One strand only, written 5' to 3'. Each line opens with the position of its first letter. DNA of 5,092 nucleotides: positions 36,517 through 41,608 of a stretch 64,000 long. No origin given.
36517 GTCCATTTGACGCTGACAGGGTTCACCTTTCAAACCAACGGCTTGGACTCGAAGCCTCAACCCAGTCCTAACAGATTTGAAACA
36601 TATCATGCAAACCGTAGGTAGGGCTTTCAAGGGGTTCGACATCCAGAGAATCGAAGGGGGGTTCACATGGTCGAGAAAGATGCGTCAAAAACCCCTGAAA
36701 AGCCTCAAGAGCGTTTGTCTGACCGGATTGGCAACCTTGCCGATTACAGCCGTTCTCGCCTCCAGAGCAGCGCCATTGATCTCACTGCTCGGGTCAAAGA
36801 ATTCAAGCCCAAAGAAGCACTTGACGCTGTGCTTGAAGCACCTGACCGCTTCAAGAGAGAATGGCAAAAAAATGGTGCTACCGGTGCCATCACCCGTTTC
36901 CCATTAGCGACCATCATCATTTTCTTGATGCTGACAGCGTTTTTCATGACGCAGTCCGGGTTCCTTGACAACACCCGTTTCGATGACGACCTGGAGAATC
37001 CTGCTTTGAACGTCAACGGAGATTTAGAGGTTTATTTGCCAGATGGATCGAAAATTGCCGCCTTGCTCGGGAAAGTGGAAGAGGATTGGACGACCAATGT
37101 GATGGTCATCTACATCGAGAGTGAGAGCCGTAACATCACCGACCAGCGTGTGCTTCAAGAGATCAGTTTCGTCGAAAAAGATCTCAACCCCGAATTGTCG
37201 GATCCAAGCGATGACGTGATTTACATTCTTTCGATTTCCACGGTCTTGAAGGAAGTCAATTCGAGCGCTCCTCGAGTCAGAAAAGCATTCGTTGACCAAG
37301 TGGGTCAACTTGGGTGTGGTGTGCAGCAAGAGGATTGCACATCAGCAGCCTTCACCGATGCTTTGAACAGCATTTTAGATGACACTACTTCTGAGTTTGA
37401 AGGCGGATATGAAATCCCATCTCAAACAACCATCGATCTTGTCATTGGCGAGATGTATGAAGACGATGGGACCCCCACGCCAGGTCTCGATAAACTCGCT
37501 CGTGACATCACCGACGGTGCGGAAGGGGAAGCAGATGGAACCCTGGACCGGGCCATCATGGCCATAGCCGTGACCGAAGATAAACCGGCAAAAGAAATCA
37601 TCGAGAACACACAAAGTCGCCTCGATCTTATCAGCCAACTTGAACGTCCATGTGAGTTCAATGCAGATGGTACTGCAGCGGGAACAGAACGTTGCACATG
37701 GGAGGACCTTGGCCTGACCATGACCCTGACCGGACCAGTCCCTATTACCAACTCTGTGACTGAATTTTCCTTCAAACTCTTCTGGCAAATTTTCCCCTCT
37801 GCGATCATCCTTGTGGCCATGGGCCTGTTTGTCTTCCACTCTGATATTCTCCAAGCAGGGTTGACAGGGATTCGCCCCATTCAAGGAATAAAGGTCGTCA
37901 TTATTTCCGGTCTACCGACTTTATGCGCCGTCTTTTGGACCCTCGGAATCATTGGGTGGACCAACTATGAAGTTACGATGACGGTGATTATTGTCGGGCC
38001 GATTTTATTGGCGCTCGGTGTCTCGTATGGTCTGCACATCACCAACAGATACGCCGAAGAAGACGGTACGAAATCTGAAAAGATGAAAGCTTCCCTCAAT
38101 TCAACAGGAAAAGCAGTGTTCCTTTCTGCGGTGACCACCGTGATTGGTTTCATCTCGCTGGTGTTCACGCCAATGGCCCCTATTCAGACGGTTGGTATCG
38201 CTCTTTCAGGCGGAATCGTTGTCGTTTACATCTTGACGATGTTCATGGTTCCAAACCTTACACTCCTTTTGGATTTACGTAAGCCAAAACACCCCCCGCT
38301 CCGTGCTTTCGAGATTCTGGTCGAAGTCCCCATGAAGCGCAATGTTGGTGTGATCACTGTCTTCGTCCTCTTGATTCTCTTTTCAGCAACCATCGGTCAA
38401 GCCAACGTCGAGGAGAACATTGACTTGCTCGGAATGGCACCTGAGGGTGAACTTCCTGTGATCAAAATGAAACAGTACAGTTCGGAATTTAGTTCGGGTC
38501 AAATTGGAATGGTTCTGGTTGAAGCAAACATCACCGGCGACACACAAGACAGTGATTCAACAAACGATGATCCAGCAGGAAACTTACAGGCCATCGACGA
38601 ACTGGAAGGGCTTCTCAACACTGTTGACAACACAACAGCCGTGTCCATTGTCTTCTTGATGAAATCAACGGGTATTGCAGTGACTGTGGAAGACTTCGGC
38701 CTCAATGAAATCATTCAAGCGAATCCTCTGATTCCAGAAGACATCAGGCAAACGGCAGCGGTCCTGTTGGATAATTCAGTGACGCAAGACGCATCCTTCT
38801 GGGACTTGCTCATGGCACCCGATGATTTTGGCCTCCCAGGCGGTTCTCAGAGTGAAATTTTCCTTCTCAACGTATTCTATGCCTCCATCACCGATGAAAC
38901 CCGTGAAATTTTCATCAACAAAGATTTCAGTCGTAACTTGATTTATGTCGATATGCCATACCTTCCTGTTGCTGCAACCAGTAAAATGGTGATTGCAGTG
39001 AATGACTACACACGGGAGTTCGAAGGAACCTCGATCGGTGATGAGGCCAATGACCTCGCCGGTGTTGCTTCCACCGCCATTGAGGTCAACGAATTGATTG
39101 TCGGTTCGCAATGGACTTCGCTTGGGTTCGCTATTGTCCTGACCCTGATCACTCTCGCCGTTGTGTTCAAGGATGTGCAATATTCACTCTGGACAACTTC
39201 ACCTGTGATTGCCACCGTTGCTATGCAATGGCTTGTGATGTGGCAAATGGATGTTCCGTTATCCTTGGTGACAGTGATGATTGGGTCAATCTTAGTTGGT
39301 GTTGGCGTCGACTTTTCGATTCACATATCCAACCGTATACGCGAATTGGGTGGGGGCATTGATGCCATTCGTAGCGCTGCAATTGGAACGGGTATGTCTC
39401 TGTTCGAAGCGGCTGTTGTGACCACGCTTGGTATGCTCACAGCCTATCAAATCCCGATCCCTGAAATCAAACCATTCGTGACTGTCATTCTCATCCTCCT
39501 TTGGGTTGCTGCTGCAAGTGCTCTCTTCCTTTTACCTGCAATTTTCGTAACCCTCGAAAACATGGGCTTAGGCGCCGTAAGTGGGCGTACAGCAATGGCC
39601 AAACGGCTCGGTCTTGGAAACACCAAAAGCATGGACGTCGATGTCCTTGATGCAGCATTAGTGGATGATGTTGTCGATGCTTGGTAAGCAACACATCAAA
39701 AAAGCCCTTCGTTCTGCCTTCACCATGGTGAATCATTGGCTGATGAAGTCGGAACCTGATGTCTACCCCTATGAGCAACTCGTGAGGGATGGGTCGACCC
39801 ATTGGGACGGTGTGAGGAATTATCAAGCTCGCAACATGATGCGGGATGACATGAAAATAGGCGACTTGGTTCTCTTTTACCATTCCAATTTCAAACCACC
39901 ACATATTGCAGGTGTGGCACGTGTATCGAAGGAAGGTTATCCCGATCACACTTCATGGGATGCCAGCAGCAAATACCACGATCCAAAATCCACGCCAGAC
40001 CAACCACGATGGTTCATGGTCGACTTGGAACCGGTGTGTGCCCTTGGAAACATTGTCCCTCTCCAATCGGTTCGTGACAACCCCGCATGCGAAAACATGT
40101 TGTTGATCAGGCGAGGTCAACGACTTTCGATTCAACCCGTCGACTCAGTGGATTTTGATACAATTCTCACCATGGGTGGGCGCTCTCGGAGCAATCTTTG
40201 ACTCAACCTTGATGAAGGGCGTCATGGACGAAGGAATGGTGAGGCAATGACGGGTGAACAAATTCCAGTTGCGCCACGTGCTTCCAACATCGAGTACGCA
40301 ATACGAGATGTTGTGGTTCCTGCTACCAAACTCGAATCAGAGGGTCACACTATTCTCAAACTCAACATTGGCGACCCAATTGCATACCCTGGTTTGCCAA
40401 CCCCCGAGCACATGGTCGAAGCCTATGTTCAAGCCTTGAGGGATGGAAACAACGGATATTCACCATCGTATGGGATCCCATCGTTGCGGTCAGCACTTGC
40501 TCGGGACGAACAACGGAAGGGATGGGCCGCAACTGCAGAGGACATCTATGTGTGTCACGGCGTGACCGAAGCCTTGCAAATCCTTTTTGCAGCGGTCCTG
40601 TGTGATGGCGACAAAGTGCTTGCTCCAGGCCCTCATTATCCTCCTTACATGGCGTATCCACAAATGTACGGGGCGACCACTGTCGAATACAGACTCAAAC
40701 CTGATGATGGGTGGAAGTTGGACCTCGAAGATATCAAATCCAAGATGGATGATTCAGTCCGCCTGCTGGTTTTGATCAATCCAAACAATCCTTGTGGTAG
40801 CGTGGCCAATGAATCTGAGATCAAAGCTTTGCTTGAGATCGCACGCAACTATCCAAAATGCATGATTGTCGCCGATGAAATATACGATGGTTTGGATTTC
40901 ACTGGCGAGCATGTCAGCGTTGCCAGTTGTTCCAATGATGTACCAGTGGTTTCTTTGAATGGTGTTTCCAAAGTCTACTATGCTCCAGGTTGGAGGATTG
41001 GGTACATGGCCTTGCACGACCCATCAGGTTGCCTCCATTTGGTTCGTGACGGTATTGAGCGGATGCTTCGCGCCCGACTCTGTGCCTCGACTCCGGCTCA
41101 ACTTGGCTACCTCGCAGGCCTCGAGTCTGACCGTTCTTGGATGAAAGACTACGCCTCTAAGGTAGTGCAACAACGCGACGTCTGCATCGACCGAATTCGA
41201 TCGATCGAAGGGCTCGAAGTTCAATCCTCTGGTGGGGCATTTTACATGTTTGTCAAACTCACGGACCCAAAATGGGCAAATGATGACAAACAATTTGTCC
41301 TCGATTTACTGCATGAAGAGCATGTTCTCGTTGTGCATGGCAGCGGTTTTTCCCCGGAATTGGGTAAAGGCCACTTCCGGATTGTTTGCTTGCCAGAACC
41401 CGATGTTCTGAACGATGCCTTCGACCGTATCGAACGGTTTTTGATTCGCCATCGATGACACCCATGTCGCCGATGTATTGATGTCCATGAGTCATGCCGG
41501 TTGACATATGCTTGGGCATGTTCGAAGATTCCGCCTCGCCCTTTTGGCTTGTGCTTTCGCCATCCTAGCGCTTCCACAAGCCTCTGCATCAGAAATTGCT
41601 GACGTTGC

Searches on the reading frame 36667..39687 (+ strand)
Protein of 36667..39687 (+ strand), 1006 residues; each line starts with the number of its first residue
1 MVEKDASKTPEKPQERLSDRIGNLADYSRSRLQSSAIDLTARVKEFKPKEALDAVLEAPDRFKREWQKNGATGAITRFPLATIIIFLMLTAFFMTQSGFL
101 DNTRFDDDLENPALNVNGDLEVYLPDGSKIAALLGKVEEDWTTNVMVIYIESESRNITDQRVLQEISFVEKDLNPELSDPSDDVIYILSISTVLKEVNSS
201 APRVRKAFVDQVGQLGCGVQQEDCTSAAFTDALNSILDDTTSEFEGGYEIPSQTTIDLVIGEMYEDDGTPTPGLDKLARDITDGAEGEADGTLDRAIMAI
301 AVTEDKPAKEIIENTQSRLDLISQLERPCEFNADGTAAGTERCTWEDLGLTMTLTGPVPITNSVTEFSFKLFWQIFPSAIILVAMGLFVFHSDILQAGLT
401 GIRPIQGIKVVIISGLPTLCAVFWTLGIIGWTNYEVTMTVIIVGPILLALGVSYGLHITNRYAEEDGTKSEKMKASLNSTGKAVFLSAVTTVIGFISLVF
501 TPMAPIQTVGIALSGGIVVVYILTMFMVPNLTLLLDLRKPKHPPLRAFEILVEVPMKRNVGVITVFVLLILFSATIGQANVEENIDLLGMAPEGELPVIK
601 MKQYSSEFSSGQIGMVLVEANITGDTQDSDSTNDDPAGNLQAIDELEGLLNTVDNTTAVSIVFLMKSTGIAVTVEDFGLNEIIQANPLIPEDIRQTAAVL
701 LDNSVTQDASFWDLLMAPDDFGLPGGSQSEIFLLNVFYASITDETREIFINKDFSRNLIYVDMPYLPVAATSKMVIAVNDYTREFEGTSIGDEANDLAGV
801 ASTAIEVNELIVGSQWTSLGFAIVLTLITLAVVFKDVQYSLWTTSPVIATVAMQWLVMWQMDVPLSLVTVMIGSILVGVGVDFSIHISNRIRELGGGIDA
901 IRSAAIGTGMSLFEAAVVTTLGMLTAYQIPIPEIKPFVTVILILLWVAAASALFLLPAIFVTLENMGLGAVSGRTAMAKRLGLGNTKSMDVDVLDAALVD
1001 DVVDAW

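Call 27: search_protein_families(library=pfam, proteins=[window:36667-39687:+], max_evalue=0.001)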
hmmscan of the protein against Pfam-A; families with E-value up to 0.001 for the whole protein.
window:36667-39687:+ (1006 aa): 2 families
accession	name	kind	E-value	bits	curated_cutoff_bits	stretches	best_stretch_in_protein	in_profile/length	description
PF03176.21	MMPL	-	7.8e-18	64.9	20.5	1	347-538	120-305/333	MMPL family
PF12349.14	Sterol-sensing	-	8.4e-07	29.4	22.3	1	416-538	14-138/153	Sterol-sensing domain of SREBP cleavage-activation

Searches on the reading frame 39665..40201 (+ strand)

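Call 27: search_protein_families(library=pfam, proteins=[window:39665-40201:+], max_evalue=0.001)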
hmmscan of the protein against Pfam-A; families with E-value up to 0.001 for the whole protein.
window:39665-40201:+ (178 aa): 1 family
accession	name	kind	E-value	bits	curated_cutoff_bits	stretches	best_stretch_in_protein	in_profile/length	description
PF01878.24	EVE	-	1.6e-52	177.8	23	1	23-170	1-145/145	EVE domain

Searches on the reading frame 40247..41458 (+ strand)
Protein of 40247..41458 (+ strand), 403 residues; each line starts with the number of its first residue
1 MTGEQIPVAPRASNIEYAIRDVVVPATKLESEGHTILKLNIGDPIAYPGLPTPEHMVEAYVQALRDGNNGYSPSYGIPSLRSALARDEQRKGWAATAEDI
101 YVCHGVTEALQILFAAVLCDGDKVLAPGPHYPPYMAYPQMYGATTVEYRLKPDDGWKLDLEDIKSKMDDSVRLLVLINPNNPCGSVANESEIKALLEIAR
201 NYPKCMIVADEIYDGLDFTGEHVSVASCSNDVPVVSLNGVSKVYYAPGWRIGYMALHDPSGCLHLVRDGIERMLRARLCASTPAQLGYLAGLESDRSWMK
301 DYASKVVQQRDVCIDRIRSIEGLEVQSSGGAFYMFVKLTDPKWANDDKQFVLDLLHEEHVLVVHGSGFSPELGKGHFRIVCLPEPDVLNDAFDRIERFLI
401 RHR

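Call 27: search_protein_families(library=pfam, proteins=[window:40247-41458:+], max_evalue=0.001)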
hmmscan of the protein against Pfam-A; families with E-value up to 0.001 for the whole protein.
window:40247-41458:+ (403 aa): 2 families
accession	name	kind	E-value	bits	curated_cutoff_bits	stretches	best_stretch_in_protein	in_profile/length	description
PF00155.27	Aminotran_1_2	-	4.2e-54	184.5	19.7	1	36-389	3-355/361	Aminotransferase class I and II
PF00266.25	Aminotran_5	-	0.0004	19.9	21.5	1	94-210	57-175/371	Aminotransferase class-V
